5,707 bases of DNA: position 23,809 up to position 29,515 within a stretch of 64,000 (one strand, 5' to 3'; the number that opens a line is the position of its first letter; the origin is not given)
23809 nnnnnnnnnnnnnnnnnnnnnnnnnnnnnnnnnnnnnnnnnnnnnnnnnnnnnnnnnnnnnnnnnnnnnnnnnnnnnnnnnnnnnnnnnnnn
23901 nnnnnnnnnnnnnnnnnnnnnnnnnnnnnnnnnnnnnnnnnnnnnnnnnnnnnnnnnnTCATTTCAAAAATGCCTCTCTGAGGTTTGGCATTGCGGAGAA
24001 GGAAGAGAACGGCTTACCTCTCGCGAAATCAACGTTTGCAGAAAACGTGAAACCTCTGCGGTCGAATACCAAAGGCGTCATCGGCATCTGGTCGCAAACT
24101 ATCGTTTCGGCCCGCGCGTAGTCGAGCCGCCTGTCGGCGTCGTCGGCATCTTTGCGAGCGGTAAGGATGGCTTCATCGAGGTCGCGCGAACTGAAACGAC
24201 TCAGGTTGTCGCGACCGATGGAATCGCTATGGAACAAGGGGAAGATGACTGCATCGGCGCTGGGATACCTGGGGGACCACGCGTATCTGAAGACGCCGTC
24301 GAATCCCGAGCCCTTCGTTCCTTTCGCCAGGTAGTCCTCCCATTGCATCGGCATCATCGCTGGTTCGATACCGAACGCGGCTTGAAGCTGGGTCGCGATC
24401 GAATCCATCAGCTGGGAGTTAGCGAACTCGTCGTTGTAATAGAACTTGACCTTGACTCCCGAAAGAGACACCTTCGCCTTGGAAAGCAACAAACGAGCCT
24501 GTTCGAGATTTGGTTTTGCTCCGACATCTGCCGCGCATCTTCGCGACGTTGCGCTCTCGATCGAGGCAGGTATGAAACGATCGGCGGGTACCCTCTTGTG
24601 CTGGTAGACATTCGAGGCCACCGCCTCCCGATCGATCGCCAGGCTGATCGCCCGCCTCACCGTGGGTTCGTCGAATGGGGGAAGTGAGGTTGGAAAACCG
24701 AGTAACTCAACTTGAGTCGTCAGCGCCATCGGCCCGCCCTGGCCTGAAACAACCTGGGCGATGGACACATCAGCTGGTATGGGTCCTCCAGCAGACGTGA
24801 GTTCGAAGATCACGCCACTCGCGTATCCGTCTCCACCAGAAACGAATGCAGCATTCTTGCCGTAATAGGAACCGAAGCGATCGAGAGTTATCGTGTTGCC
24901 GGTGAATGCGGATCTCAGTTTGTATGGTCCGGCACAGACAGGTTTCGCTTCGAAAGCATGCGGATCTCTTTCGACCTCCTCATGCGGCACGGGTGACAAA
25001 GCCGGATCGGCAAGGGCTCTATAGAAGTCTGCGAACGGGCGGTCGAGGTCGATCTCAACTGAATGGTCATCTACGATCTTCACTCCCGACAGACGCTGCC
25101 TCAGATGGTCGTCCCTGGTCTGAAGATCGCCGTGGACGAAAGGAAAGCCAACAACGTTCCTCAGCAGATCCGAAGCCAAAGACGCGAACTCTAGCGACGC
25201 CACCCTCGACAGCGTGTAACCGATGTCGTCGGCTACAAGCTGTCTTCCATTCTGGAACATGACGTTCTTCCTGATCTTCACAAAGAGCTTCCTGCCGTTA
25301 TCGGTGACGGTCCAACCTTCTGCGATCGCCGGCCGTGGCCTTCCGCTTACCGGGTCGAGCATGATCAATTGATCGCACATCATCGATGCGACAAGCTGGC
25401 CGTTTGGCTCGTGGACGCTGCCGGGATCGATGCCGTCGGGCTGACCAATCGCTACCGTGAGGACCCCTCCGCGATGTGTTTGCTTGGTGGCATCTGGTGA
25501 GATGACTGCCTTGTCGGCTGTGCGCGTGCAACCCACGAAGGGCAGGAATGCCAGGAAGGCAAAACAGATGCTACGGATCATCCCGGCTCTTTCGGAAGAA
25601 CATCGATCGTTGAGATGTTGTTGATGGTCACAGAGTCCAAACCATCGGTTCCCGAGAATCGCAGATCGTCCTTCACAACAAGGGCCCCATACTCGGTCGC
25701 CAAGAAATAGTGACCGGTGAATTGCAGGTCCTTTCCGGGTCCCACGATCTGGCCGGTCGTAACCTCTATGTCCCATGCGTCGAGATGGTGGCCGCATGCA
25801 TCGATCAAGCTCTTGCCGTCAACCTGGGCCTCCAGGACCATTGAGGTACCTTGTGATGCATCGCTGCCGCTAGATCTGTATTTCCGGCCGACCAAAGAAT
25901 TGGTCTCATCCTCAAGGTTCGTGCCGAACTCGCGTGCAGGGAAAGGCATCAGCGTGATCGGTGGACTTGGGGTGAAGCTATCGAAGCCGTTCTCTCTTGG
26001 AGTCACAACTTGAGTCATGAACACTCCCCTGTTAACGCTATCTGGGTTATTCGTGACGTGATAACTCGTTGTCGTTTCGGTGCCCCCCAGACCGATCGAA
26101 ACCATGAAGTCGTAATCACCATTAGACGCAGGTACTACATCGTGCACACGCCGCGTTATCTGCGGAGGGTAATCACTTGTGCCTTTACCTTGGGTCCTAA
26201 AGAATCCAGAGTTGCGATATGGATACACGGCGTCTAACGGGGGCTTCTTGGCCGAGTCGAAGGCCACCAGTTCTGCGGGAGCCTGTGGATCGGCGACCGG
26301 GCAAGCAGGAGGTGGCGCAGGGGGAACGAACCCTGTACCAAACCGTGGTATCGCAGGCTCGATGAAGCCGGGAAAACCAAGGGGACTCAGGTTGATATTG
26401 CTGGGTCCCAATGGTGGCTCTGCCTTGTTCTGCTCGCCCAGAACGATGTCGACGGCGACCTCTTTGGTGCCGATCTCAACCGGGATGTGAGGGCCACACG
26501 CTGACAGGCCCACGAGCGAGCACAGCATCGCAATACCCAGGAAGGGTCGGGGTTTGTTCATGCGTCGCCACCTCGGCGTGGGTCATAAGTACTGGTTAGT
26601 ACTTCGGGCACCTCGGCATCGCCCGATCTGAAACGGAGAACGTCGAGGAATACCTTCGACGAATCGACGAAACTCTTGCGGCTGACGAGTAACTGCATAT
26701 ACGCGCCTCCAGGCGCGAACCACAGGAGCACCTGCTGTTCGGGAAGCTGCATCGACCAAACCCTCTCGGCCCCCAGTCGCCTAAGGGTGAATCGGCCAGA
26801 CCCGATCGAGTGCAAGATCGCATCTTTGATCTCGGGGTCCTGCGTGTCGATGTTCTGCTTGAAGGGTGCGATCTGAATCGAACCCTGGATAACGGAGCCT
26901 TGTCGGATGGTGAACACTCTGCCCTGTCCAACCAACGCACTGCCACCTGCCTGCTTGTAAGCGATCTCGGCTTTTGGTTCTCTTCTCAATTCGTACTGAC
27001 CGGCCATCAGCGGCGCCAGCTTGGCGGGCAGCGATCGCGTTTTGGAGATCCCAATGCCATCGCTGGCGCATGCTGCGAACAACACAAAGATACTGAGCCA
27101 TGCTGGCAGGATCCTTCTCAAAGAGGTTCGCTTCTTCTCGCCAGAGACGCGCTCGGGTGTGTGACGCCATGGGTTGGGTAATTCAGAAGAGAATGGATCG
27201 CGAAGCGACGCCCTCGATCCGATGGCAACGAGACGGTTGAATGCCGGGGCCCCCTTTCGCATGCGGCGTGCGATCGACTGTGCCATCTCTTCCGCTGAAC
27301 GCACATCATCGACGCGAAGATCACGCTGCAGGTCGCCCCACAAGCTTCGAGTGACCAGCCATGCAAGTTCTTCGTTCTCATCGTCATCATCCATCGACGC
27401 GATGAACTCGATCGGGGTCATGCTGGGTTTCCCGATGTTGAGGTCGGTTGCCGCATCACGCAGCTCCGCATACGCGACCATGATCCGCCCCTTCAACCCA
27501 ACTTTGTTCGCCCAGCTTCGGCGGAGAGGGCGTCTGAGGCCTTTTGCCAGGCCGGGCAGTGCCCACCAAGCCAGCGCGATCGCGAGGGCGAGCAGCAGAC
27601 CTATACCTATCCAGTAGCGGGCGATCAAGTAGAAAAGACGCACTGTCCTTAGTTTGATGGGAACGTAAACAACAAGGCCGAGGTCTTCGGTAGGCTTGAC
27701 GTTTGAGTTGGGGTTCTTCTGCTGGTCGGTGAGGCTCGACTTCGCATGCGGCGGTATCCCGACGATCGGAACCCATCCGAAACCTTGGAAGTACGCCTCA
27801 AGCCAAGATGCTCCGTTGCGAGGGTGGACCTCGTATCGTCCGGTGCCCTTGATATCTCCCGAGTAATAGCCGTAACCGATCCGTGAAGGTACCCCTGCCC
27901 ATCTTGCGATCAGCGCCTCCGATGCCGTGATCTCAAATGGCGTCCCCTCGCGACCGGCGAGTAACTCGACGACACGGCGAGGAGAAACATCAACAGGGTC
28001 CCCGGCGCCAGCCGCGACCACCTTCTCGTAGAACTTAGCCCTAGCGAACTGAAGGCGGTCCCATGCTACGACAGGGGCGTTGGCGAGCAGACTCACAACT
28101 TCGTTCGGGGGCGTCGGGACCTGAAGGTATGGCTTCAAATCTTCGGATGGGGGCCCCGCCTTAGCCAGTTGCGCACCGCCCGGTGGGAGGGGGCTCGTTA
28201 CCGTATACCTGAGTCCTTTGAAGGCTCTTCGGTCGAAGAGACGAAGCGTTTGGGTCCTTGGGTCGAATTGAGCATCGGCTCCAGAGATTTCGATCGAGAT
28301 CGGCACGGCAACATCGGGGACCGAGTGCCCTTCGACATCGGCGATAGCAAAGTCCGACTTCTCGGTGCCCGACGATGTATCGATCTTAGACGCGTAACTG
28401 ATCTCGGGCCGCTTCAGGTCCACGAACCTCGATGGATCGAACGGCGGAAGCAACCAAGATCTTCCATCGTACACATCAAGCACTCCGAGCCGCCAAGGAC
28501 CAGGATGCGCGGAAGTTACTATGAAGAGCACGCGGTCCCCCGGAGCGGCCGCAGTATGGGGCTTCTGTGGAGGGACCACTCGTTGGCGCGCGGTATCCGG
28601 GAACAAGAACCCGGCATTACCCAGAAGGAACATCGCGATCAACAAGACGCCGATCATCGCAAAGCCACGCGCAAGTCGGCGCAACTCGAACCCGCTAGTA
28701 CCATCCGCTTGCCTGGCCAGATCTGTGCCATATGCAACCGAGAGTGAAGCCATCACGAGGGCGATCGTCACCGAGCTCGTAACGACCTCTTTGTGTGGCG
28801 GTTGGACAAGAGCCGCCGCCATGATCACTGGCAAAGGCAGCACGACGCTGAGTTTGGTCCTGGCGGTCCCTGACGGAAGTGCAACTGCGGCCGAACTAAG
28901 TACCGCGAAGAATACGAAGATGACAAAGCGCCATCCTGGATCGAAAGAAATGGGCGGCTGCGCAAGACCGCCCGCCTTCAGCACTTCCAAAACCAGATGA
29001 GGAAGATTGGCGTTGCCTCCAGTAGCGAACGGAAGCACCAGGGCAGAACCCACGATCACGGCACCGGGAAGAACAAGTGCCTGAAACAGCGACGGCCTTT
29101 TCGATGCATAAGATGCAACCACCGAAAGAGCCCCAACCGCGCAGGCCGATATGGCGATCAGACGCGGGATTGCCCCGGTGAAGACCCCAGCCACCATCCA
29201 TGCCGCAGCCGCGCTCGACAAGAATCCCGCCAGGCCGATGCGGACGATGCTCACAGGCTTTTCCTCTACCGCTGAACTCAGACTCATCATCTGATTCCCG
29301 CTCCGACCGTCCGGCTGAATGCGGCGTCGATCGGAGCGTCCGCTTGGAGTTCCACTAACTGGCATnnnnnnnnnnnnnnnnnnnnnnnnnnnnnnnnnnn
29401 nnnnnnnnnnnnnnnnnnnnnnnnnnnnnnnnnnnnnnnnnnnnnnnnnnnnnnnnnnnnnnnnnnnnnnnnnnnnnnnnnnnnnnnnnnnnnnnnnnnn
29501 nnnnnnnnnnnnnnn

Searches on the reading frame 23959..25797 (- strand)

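Call 7: search_protein_families(library=pfam, proteins=[window:23959-25797:-])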
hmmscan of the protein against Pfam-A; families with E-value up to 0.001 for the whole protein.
window:23959-25797:- (612 aa): 1 family
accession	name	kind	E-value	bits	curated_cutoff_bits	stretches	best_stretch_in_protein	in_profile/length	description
PF00496.27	SBP_bac_5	-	1.1e-47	163.4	32.4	1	154-526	2-365/368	Bacterial extracellular solute-binding proteins, family 5 Middle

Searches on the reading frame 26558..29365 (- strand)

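Call 7: search_protein_families(library=pfam, proteins=[window:26558-29365:-])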
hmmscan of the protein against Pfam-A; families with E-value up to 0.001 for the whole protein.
window:26558-29365:- (935 aa): 2 families
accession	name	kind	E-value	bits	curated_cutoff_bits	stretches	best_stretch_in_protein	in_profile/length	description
PF01841.26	Transglut_core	-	4.6e-08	33.7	23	1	461-533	39-105/108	Transglutaminase-like superfamily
PF11992.13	TgpA_N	-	6e-06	25.9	30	1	51-394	3-329/333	TgpA N-terminal domain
